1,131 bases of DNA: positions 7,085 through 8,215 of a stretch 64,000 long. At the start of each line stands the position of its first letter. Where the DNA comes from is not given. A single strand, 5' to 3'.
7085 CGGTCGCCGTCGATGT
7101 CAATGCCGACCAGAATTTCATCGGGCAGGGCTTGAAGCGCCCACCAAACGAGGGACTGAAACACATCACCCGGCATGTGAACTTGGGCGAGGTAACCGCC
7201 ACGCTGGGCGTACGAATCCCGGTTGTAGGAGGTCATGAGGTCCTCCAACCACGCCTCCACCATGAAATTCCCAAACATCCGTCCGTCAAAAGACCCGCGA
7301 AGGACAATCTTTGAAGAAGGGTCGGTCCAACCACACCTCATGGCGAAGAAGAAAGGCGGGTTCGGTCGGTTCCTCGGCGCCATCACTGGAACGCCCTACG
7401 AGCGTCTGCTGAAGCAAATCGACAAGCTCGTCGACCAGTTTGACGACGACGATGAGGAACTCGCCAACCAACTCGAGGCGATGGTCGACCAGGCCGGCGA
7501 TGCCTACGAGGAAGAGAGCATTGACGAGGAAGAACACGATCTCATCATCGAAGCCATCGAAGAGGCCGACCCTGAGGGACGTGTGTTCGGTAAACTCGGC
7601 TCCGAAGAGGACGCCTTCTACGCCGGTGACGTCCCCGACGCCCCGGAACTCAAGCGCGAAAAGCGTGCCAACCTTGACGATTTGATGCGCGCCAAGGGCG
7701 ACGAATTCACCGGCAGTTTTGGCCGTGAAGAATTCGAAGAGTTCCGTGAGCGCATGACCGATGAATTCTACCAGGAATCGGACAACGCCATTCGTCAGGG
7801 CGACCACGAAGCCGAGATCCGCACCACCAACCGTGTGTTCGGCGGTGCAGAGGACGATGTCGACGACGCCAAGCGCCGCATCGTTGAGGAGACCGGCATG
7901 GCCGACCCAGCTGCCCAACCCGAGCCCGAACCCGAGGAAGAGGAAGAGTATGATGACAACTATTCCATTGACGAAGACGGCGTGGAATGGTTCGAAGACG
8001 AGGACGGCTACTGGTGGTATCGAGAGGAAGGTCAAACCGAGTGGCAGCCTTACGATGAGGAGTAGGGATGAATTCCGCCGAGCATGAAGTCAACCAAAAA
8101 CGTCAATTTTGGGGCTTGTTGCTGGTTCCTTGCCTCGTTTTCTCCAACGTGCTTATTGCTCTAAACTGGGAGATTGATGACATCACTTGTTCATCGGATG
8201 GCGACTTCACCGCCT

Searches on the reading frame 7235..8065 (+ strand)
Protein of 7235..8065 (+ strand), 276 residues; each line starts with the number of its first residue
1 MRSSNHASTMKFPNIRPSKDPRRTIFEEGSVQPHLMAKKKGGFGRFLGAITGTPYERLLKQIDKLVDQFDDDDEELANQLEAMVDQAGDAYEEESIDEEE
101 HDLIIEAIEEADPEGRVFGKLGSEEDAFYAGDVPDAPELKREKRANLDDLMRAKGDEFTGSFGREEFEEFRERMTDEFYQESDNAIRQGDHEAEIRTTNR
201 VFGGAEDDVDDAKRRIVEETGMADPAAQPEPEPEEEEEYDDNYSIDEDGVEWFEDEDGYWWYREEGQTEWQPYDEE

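Call 12: search_protein_families(library=pfam, proteins=[window:7235-8065:+], max_evalue=10)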
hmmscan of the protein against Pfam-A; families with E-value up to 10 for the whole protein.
window:7235-8065:+ (276 aa): 2 families
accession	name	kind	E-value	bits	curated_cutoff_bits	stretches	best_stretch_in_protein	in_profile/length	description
PF15934.10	Yuri_gagarin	-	0.0059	16.9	28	1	56-109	58-110/234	Yuri gagarin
PF18430.7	DBD_HTH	-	5.2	7.3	25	1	60-73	6-19/35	Putative DNA-binding domain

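Call 26: find_homologous_proteins(query=window:7235-8065:+, max_evalue=0.001)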
Query window:7235-8065:+ (276 aa): 472 proteins with E <= 0.001 among 1654 candidates; the best 120 are listed.
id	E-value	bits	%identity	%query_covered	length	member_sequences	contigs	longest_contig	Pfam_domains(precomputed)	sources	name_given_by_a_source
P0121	1.0e-134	467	88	87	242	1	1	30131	-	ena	-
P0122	1.1e-134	467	89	87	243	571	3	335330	-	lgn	-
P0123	1.6e-134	466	87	89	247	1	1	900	-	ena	-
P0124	1.7e-134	466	89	87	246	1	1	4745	-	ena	-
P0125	2.0e-134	466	87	87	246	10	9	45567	-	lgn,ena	-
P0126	3.1e-134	465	89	87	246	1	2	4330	-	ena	-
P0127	8.0e-134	464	89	87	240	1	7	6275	-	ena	-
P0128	2.7e-133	462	89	87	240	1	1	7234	-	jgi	-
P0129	2.7e-132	459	87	89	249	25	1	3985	-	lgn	-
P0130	3.2e-132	459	88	87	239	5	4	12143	-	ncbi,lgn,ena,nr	ncbi:MAG TPA: hypothetical protein D7I11_04720 [Candidatus Poseidoniales archaeon]|nr:MAG TPA: hypot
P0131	1.8e-130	453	85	87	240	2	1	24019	-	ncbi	-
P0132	7.4e-130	451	84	87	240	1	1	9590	-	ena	-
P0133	2.3e-129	449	84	87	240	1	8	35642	-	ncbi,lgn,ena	-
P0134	2.4e-129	449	85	87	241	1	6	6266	-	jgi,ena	-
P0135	4.1e-129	448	85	87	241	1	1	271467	-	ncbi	-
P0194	4.2e-97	343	65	87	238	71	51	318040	-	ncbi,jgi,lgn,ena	ncbi:MAG: hypothetical protein QMC65_07525 [Candidatus Poseidoniaceae archaeon]|jgi:hypothetical pro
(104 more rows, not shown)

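Call 48: search_protein_families(library=ncbifam, proteins=[P0122], max_evalue=1)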
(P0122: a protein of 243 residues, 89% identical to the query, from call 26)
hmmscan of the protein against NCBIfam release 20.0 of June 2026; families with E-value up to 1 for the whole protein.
P0122 (243 aa): 0 families

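Call 56: find_encoding_contigs(protein=P0122, flank=4000, max_places=2)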
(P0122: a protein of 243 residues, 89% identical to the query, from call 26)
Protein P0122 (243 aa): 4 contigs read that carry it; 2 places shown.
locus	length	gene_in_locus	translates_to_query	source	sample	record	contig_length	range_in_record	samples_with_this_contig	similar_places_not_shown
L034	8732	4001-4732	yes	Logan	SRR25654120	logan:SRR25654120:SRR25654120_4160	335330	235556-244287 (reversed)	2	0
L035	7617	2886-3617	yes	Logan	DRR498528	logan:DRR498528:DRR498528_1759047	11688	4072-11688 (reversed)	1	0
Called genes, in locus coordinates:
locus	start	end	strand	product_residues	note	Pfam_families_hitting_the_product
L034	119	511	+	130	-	-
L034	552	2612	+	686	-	PF02730:AFOR_N, PF01314:AFOR_C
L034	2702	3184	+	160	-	PF07386:DUF1499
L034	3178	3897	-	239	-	-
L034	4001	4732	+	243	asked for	-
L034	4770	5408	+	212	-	-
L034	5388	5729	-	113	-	PF00072:Response_reg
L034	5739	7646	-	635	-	PF02129:Peptidase_S15, PF08530:PepX_C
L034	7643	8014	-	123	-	-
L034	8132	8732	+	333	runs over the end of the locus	PF00160:Pro_isomerase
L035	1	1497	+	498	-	?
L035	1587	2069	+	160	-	PF07386:DUF1499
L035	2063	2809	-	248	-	-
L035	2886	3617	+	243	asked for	-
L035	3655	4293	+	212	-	-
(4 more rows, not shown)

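Call 57: find_encoding_contigs(protein=P0194, flank=4000, max_places=2)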
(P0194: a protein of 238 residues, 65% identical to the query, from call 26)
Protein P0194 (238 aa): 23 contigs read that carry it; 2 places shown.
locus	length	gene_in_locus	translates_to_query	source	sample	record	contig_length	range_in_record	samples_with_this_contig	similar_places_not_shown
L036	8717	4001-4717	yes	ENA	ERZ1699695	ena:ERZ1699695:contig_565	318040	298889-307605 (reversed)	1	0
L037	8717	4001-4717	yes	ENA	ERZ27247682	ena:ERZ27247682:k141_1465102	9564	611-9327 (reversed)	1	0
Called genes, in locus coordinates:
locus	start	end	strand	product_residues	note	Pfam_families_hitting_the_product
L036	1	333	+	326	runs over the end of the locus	PF00005:ABC_tran, PF02463:SMC_N (weak), PF13304:AAA_21 (faint)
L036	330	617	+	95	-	PF12823:DUF3817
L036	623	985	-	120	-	PF12973:Cupin_7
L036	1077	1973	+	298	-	-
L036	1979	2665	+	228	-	PF00300:His_Phos_1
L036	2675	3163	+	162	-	PF07386:DUF1499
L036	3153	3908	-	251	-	-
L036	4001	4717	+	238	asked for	-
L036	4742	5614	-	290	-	-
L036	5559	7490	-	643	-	PF02129:Peptidase_S15, PF08530:PepX_C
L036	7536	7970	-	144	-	-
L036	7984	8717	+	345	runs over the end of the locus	PF00160:Pro_isomerase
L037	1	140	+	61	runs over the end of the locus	-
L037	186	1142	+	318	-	-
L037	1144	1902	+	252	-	-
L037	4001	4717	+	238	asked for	-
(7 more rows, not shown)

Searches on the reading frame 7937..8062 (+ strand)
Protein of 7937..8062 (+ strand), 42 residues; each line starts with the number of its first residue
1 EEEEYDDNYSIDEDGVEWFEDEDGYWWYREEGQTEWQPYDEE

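Call 12: search_protein_families(library=pfam, proteins=[window:7937-8062:+], max_evalue=10)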
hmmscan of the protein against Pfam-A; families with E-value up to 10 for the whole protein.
seq(42 aa): 0 families

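Call 42: search_solved_structures(query=A5, max_evalue=10, show_alignments=3)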
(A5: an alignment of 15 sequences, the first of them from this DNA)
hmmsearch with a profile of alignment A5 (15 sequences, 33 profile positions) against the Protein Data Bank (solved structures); distinct sequences matched with E-value up to 10: 7.
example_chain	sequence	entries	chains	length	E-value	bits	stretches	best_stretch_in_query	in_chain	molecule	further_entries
7awy_A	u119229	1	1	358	0.57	13.2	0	1-18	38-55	Scone-R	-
3a0j_A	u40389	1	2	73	1.4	11.9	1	8-27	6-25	Cold shock protein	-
7awz_A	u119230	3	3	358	1.7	11.7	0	1-18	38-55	Scone-E | SconeE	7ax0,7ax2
1i5f_A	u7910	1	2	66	2.5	11.2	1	5-24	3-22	COLD-SHOCK PROTEIN CSPB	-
6bwj_A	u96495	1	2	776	4.4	10.4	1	12-25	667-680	Transient receptor potential cation channel subfamily V member 2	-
6bwm_A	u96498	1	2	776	4.4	10.4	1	12-25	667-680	Transient receptor potential cation channel subfamily V member 2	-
6oo3_A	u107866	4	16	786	4.4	10.4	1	12-25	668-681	TRPV2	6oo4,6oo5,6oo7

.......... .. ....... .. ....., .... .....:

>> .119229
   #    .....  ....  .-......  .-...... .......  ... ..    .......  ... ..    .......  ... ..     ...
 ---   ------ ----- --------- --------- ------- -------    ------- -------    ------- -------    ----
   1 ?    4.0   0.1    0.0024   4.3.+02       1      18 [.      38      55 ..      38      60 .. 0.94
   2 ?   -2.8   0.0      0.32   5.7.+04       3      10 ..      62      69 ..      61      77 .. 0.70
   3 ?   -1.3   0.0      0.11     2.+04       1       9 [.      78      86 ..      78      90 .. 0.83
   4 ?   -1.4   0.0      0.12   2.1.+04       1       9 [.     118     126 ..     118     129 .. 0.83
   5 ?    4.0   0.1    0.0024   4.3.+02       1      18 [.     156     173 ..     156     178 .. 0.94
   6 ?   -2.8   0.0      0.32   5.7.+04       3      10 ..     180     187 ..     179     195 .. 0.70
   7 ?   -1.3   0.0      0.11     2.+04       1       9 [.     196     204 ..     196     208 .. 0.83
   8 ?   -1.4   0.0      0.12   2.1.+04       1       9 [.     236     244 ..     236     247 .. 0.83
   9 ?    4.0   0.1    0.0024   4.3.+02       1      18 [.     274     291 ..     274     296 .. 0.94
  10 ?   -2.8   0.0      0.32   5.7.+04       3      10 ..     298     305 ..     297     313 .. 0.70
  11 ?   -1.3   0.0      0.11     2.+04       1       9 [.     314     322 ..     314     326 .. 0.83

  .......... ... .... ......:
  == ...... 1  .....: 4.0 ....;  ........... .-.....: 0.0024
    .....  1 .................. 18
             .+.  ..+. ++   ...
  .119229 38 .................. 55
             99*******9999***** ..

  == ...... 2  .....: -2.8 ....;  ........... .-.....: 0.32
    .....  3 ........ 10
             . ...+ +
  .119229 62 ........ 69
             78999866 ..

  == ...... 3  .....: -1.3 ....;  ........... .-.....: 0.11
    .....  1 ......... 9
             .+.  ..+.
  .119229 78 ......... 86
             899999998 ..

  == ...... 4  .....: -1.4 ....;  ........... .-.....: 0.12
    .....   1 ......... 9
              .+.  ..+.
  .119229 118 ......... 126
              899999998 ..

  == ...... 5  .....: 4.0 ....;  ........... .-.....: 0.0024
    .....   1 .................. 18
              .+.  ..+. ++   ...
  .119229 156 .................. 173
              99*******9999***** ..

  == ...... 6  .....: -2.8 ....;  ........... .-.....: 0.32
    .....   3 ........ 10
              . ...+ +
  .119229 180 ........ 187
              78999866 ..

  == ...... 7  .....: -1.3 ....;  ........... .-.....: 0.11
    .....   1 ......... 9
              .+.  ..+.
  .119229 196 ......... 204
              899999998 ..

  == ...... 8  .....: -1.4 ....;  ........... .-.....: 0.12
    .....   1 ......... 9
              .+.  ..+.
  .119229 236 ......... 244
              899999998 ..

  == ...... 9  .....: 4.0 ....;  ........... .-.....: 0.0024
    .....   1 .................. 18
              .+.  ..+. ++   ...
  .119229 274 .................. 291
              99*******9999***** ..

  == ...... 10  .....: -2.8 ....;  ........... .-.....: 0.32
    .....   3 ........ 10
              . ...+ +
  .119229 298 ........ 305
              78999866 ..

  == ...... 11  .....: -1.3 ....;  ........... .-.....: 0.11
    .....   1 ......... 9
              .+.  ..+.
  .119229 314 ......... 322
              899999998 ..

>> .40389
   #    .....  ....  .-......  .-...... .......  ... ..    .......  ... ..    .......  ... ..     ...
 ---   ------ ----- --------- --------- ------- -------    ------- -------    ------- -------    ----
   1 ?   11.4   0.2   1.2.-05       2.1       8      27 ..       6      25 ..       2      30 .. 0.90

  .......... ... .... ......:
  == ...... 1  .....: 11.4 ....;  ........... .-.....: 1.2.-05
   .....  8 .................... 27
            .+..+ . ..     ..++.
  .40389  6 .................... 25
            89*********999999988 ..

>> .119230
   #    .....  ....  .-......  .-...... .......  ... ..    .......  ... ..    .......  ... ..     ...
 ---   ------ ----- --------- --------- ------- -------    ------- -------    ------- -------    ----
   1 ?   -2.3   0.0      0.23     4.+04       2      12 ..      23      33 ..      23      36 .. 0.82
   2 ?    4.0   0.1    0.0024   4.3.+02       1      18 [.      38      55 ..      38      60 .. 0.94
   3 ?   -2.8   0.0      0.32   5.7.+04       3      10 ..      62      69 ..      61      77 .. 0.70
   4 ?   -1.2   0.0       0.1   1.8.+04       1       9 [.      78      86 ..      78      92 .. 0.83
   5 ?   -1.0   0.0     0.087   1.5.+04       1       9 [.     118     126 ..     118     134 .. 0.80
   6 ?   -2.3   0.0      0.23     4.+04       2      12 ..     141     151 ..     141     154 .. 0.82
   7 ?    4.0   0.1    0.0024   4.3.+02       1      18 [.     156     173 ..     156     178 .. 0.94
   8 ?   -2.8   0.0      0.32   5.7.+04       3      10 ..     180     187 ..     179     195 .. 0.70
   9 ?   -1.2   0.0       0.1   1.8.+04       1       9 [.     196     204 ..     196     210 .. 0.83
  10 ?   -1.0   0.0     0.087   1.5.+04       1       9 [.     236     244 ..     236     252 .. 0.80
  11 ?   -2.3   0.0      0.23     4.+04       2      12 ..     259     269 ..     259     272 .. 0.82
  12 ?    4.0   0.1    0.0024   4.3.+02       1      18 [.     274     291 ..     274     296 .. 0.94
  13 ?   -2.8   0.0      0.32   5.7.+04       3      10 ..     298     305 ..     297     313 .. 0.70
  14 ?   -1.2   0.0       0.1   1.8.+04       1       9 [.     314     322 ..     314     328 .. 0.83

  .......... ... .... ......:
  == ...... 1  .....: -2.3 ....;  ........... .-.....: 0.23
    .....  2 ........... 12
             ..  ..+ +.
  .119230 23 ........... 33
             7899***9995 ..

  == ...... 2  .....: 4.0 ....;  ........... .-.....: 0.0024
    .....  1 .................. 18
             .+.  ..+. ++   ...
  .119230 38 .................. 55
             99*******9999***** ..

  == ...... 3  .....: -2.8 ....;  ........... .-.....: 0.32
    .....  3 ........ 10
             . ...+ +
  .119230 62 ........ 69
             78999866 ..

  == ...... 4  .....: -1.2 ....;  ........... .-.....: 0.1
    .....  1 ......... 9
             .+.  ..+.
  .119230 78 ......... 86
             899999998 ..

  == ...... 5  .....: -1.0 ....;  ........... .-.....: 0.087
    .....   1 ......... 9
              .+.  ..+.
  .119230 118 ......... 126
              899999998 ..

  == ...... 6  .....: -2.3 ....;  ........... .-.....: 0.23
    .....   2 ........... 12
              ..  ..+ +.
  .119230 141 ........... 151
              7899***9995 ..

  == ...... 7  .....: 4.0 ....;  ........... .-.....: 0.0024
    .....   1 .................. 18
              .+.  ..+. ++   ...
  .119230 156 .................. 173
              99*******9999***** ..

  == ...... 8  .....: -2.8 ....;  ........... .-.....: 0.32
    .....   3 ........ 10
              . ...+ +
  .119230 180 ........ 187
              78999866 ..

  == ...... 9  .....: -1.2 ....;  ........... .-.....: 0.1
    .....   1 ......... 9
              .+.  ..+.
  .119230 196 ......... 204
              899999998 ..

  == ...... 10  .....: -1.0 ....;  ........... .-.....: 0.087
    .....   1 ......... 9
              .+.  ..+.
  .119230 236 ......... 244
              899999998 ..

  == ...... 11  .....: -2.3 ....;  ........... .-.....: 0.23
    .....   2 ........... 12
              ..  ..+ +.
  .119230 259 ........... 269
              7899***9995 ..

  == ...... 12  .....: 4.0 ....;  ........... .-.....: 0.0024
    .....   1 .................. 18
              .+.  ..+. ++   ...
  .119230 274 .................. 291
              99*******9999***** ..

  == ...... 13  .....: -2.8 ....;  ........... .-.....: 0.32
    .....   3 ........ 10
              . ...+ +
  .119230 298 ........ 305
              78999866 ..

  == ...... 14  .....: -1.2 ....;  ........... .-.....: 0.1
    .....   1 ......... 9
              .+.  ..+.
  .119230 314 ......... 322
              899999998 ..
